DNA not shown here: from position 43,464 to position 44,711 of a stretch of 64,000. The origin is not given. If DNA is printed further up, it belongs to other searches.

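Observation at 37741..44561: Cluster combining a MoaA-like radical SAM, amidinotransferase, two Tmk-like kinases, a NUDIX-aminotransferase-NUDIX fusion and a B12-type radical SAM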

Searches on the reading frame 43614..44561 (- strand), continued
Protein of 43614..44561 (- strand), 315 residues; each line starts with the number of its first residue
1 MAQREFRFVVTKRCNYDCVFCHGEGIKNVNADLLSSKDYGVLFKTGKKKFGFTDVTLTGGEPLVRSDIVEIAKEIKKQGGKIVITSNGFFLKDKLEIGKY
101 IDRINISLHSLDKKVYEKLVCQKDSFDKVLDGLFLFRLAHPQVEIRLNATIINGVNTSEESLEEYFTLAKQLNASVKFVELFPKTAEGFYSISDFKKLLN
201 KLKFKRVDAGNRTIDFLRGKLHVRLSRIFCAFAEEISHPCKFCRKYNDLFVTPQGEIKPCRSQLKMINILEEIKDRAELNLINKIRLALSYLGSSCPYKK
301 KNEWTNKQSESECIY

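Call 75: search_protein_families(library=pfam, proteins=[P0285, P0286, P0322, P0288, P0302, P0315, P0342, P0338, P0359, P0266], max_evalue=0.001)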
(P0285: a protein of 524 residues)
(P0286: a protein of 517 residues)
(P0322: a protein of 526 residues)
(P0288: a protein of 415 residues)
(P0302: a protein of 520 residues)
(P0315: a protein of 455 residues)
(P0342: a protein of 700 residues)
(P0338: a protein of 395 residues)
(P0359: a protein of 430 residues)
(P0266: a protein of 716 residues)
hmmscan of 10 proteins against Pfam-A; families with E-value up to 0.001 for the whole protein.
P0285 (524 aa): 7 families
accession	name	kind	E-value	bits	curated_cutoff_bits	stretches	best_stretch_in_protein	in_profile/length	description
PF02224.24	Cytidylate_kin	-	3e-40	138.7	26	1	3-211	1-209/211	Cytidylate kinase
PF04055.27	Radical_SAM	-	9e-22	78.4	29.5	1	229-366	3-147/166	Radical SAM superfamily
PF13189.12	Cytidylate_kin2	-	1e-11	45.7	28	1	2-154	1-129/176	Cytidylate kinase-like family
PF13353.11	Fer4_12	-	5.1e-08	33.7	22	1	227-326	9-112/137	4Fe-4S single cluster domain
PF13207.12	AAA_17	-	6.9e-08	33.3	27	1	7-39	2-34/136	AAA domain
PF13238.12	AAA_18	-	7.6e-07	30.1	29.4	1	3-152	1-107/128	AAA domain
PF01712.25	dNK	-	0.00013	22.2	27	1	3-116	1-92/203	Deoxynucleoside kinase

P0286 (517 aa): 3 families
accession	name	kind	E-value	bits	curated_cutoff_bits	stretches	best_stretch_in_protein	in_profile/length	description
PF04055.27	Radical_SAM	-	2.7e-20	73.6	29.5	1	221-374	3-163/166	Radical SAM superfamily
PF13353.11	Fer4_12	-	4.2e-05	24.3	22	1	216-304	5-96/137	4Fe-4S single cluster domain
PF02224.24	Cytidylate_kin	-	6.4e-05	23.2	26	1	14-173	12-169/211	Cytidylate kinase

P0322 (526 aa): 1 family
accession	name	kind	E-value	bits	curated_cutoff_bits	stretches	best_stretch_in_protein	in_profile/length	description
PF04055.27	Radical_SAM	-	2.5e-22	80.3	29.5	1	233-389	3-166/166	Radical SAM superfamily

P0288 (415 aa): 3 families
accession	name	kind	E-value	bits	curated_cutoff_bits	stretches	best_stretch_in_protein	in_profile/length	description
PF04055.27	Radical_SAM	-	1.9e-21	77.4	29.5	1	129-280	4-162/166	Radical SAM superfamily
PF03466.25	LysR_substrate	-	1.6e-12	47.7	28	1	3-111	97-206/209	LysR substrate binding domain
PF13353.11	Fer4_12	-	1.1e-08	35.9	22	1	126-245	9-133/137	4Fe-4S single cluster domain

P0302 (520 aa): 3 families
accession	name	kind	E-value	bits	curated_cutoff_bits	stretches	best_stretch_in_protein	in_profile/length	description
PF04055.27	Radical_SAM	-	5.9e-20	72.5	29.5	1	8-168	2-165/166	Radical SAM superfamily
PF01966.28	HD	-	4.5e-07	30.6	22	1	329-429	2-115/116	HD domain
PF13353.11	Fer4_12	-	6.3e-06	27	22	1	8-97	10-100/137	4Fe-4S single cluster domain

P0315 (455 aa): 4 families
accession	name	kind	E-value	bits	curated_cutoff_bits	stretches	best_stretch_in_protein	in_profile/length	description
PF04055.27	Radical_SAM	-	2.8e-24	86.6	29.5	1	7-162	2-165/166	Radical SAM superfamily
PF00293.34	NUDIX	-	2.3e-18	66.9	21.1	1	329-447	6-133/134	NUDIX domain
PF22327.2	Nudt16-like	-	0.0003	21.2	27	1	340-409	25-96/161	U8 snoRNA-decapping enzyme-like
PF14815.12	NUDIX_4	-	0.00069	19.8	35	0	331-433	3-100/113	NUDIX domain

P0342 (700 aa): 4 families
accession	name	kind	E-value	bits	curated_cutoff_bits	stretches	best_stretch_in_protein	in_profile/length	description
PF01041.23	DegT_DnrJ_EryC1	-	4.2e-47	161.5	19.8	1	327-674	9-346/360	DegT/DnrJ/EryC1/StrS aminotransferase family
PF04055.27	Radical_SAM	-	9.3e-17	62.1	29.5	1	8-164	2-164/166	Radical SAM superfamily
PF13353.11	Fer4_12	-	9e-05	23.2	22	0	10-114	12-122/137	4Fe-4S single cluster domain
PF00266.25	Aminotran_5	-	0.00013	21.5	21.5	1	365-466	77-183/371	Aminotransferase class-V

P0338 (395 aa): 1 family
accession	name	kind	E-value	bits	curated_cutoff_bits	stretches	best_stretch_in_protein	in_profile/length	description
PF04055.27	Radical_SAM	-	1.4e-06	29.1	29.5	1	168-257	72-160/166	Radical SAM superfamily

P0359 (430 aa): 4 families
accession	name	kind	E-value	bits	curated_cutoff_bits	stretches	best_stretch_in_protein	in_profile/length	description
PF00293.34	NUDIX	-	2.3e-20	73.4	21.1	1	306-425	7-132/134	NUDIX domain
PF04055.27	Radical_SAM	-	2.2e-19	70.7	29.5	1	8-153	3-157/166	Radical SAM superfamily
PF14815.12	NUDIX_4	-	6.1e-05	23.2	35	1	306-414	2-102/113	NUDIX domain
PF13353.11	Fer4_12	-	0.00031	21.5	22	0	10-78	13-82/137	4Fe-4S single cluster domain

P0266 (716 aa): 6 families
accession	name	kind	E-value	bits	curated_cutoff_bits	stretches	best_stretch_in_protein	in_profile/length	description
PF01041.23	DegT_DnrJ_EryC1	-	2.2e-76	257.8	19.8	1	329-698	5-352/360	DegT/DnrJ/EryC1/StrS aminotransferase family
PF04055.27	Radical_SAM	-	6.7e-20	72.3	29.5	1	7-165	1-166/166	Radical SAM superfamily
PF00155.27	Aminotran_1_2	-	9.7e-12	45.2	19.7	1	333-478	28-193/361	Aminotransferase class I and II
PF01212.27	Beta_elim_lyase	-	1.1e-08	35.3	27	1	328-470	11-168/288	Beta-eliminating lyase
PF13353.11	Fer4_12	-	2.2e-06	28.4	22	1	9-91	11-95/137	4Fe-4S single cluster domain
PF00266.25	Aminotran_5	-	0.00012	21.6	21.5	1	369-610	65-315/371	Aminotransferase class-V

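Call 76: fold_search(model_id=the predicted structure, library=pdb)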
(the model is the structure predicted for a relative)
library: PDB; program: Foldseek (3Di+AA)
matches with E <= 10: 1877; with E <= 0.001: 133
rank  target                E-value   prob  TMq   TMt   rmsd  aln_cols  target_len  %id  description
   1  2fb2_B                1.8e-15  1.00  0.74  0.72   4.6       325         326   16  Structure of the MoaA Arg17/266/268/Ala triple mutant (released 2006-05-09)
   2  1tv7_A                5.8e-15  1.00  0.74  0.71   5.0       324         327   17  Structure of the S-adenosylmethionine dependent Enzyme MoaA (released 2004-08-31)
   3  1tv7_B                4.2e-14  1.00  0.75  0.73   4.3       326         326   17  Structure of the S-adenosylmethionine dependent Enzyme MoaA (released 2004-08-31)
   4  2fb2_A                4.2e-14  1.00  0.74  0.71   4.6       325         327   16  Structure of the MoaA Arg17/266/268/Ala triple mutant (released 2006-05-09)
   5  5v1s_A                5.6e-13  1.00  0.62  0.47   6.0       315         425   20  Crystal structure of Streptococcus suis SuiB bound to S-adenosylmethionine (released 2017-08-30)
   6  5v1s_B                7.5e-13  1.00  0.60  0.46   4.4       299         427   20  Crystal structure of Streptococcus suis SuiB bound to S-adenosylmethionine (released 2017-08-30)
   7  5v1t_A                1.3e-12  1.00  0.63  0.47   5.4       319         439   19  Crystal structure of Streptococcus suis SuiB bound to precursor peptide SuiA (released 2017-08-30)
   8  8hzv_C                2.2e-12  1.00  0.60  0.42   7.6       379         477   14  The crystal structure of a Radical SAM Enzyme DesII (released 2024-07-10)
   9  5v1q_B                3.3e-12  1.00  0.64  0.47   7.0       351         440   18  Crystal structure of Streptococcus suis SuiB (released 2017-08-30)
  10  5v1q_A                3.7e-12  1.00  0.63  0.47   4.7       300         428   20  Crystal structure of Streptococcus suis SuiB (released 2017-08-30)
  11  8hzv_A                4.6e-12  1.00  0.60  0.42   7.6       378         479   14  The crystal structure of a Radical SAM Enzyme DesII (released 2024-07-10)
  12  8hzy_B                2.1e-11  1.00  0.54  0.39   9.2       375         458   13  The crystal structure of a Radical SAM Enzyme DesII (released 2024-07-10)
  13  7vob                  3.4e-11  1.00  0.53  0.52   3.4       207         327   20  The crystal structure of a Radical SAM Enzyme BlsE involved in the Biosynthesis of Blasticidin S (released 2022-05-04)
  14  9dgw_C                4.8e-11  1.00  0.64  0.72   8.6       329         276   14  X-ray crystal structure of the Viperin-like enzyme from T. virens with bound CTP and SAM (released 2025-02-12)
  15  9dgw_A                8.2e-11  1.00  0.61  0.68   4.1       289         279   14  X-ray crystal structure of the Viperin-like enzyme from T. virens with bound CTP and SAM (released 2025-02-12)
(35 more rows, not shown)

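Call 78: find_encoding_contigs(protein=P0004, flank=10000, max_places=2)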
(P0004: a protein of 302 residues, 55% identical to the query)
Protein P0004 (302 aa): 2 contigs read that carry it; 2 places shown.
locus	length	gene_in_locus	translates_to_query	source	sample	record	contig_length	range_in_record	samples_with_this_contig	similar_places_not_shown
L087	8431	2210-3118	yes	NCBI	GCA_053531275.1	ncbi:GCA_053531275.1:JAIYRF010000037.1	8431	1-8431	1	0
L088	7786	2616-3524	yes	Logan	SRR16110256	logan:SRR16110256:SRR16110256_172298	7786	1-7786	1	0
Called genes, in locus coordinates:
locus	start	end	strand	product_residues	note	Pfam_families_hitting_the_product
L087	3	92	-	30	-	?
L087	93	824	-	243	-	-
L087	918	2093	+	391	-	PF01022:HTH_5 (weak)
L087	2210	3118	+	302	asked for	PF13353:Fer4_12 (weak), PF04055:Radical_SAM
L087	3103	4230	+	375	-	-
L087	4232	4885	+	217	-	PF01712:dNK (weak), PF02223:Thymidylate_kin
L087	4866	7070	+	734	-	PF00293:NUDIX, PF00155:Aminotran_1_2, PF00266:Aminotran_5, PF01041:DegT_DnrJ_EryC1, PF01053:Cys_Met_Meta_PP, PF01212:Beta_elim_lyase, PF00293:NUDIX, PF14815:NUDIX_4 (weak)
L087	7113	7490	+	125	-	PF00293:NUDIX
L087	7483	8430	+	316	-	?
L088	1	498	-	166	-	?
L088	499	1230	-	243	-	-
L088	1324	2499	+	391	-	PF01022:HTH_5 (weak)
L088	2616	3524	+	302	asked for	PF13353:Fer4_12 (weak), PF04055:Radical_SAM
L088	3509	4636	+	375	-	-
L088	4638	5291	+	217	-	PF01712:dNK (weak), PF02223:Thymidylate_kin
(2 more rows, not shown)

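Call 85: search_protein_families(library=padloc, proteins=[L087:7483-8430:+, L001:9597-10004:+, L018:10906-11463:+, L014:10959-11486:+, L003:7139-7699:-], max_evalue=0.001)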
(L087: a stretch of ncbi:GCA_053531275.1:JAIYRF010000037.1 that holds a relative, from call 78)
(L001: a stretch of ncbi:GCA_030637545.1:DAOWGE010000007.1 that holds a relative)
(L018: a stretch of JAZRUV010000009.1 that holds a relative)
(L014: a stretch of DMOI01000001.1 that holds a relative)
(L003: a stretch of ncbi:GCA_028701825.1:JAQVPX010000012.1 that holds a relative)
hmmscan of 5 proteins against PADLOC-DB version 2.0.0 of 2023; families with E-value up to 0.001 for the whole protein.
L087:7483-8430:+ (316 aa): 3 families
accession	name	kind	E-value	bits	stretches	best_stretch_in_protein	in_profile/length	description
PDLC02904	pVip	-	3.1e-15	54.4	1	11-153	5-148/262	Viperins associated with kinases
PDLC02903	pVip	-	6.7e-15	53.2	1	13-139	4-125/257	Viperins not associated with kinases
PDLC02905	pVip-kinase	-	2.3e-08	31.7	1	12-126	185-304/474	Viperin-kinase fusion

L001:9597-10004:+ (135 aa): 0 families

L018:10906-11463:+ (185 aa): 0 families

L014:10959-11486:+ (175 aa): 0 families

L003:7139-7699:- (186 aa): 0 families

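Call 94: find_encoding_contigs(protein=P0001, flank=1000, max_places=3)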
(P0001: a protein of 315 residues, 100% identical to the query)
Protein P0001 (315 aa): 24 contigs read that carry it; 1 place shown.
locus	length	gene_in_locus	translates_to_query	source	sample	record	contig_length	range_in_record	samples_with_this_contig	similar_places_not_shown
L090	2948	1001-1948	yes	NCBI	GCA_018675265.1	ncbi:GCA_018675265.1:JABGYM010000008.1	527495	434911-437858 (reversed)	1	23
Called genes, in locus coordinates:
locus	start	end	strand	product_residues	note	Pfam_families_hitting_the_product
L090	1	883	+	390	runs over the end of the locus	-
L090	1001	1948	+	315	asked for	PF04055:Radical_SAM, PF13353:Fer4_12 (weak)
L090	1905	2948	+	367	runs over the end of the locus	-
